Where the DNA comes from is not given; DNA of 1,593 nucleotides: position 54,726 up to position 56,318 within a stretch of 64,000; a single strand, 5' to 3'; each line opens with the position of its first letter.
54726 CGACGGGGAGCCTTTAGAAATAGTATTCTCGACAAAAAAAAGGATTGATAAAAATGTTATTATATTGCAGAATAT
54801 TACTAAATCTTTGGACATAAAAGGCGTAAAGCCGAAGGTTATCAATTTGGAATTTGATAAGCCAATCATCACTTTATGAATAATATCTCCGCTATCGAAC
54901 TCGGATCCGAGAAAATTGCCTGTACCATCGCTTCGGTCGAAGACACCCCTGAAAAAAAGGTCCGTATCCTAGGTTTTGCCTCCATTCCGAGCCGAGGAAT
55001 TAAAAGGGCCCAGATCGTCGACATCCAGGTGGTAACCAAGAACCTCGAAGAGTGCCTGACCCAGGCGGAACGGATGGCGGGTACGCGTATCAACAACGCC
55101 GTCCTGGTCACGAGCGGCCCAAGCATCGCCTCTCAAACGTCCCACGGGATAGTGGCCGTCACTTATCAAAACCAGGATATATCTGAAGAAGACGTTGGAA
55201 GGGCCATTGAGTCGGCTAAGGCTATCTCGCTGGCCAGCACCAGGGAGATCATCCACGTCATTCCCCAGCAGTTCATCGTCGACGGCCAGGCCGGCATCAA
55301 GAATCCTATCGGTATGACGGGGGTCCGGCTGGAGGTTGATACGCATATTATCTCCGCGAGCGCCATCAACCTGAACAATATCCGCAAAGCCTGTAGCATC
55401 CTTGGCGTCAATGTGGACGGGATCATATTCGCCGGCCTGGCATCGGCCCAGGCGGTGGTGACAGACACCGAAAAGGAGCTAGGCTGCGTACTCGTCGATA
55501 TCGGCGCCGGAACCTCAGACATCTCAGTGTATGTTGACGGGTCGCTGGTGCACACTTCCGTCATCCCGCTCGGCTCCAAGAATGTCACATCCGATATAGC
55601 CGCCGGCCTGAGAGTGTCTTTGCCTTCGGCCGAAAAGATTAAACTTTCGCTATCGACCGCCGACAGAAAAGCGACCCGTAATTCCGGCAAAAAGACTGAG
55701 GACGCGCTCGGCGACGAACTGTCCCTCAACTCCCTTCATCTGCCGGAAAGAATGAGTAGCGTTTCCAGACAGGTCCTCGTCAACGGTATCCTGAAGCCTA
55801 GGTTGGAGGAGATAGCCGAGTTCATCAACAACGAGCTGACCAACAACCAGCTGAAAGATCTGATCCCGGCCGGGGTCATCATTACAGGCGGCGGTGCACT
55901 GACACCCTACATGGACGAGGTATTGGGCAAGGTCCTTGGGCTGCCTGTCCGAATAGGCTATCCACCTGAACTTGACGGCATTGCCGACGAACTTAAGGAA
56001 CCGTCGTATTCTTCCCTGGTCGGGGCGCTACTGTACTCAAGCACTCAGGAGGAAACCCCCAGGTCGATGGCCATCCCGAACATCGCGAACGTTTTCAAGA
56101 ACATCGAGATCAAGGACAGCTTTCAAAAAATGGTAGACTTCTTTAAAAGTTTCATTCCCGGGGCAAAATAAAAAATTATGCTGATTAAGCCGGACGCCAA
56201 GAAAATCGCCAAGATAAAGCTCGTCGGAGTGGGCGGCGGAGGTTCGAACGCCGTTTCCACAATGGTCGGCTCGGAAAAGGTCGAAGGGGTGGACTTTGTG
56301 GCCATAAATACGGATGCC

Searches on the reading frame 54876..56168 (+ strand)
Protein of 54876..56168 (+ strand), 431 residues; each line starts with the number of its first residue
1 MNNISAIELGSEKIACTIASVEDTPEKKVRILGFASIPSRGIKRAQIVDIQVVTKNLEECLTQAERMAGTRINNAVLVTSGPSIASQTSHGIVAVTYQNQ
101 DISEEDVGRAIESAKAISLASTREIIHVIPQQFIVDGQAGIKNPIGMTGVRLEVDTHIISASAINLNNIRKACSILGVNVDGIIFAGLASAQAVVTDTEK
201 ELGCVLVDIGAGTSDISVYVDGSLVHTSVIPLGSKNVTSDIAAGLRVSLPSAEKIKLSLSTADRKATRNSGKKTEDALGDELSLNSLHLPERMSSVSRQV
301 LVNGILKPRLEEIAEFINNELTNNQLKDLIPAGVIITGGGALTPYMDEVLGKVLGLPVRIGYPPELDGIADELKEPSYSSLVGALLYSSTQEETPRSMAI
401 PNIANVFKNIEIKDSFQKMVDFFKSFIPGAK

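Call 42: search_protein_families(library=pfam, proteins=[window:54876-56168:+], max_evalue=0.01)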
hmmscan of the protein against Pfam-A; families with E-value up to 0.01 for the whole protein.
window:54876-56168:+ (431 aa): 6 families
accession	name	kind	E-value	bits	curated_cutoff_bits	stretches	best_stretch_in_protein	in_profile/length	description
PF14450.12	FtsA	-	4.6e-31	108.2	31.8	1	205-383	1-127/127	Cell division protein FtsA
PF02491.25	SHS2_FTSA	-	1e-28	100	25.4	1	81-159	1-78/79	SHS2 domain inserted in FTSA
PF06723.19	MreB_Mbl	-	3.6e-13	49.5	27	1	163-364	106-307/327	MreB/Mbl protein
PF11104.14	PilM_2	-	2.8e-05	23.7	27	0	194-258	172-236/340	Type IV pilus assembly protein PilM;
PF06277.17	EutA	-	0.0005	19.5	27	1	177-255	120-197/475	Ethanolamine utilisation protein EutA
PF01968.24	Hydantoinase_A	-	0.0041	16.8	22.9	0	187-244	65-111/291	Hydantoinase/oxoprolinase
